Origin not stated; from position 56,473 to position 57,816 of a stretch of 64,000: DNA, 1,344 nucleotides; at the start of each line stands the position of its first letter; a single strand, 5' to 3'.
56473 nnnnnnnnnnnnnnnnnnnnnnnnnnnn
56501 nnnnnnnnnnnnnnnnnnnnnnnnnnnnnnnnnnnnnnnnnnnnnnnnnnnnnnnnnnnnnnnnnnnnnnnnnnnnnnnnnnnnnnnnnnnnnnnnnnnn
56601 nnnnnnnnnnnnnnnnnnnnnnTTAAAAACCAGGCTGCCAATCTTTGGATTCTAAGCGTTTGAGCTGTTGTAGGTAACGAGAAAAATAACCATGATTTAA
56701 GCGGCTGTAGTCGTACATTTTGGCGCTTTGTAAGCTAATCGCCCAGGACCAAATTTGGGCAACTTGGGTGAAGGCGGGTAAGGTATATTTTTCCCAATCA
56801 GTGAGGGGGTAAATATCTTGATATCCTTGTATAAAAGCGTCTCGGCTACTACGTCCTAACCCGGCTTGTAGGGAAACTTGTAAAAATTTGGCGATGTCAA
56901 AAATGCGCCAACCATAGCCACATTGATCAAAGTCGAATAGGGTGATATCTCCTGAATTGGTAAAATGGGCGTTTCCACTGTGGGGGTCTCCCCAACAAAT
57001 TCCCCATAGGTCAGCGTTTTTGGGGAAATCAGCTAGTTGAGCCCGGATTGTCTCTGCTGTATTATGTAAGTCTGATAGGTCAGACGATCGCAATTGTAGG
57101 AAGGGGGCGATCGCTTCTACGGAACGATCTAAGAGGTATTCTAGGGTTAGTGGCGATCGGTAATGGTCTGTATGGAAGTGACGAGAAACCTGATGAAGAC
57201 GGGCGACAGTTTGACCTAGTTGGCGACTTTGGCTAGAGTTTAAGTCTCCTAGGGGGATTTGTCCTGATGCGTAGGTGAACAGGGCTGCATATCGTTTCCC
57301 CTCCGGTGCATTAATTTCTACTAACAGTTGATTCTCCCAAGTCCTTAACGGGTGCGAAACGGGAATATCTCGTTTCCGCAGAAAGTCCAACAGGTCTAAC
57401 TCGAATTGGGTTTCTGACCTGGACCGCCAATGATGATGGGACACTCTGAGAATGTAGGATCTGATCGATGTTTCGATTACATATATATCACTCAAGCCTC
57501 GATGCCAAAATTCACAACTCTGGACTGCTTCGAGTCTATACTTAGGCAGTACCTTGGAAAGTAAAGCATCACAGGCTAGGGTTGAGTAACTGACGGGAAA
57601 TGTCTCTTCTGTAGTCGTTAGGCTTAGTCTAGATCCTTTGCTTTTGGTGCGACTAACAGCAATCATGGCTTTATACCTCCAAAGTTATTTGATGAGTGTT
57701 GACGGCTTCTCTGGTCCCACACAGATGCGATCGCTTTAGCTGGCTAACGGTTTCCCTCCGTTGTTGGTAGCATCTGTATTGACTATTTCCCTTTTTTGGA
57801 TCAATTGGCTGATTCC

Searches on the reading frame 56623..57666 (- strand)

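Call 18: search_protein_families(library=pfam, proteins=[window:56623-57666:-], max_evalue=0.001)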
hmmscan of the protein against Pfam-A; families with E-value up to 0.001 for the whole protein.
window:56623-57666:- (347 aa): 4 families
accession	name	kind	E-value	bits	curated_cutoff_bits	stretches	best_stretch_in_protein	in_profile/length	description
PF01636.29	APH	-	1.4e-27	97.5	23.2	1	61-293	14-235/239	Phosphotransferase enzyme family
PF02958.26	EcKL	-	0.00016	21.5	22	1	194-283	189-282/294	Ecdysteroid kinase-like family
PF01633.27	Choline_kinase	-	0.00029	20.7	29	1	143-262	85-204/300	Choline/ethanolamine kinase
PF03881.20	Fructosamin_kin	-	0.0004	20.1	22.4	0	221-289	188-248/288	Fructosamine kinase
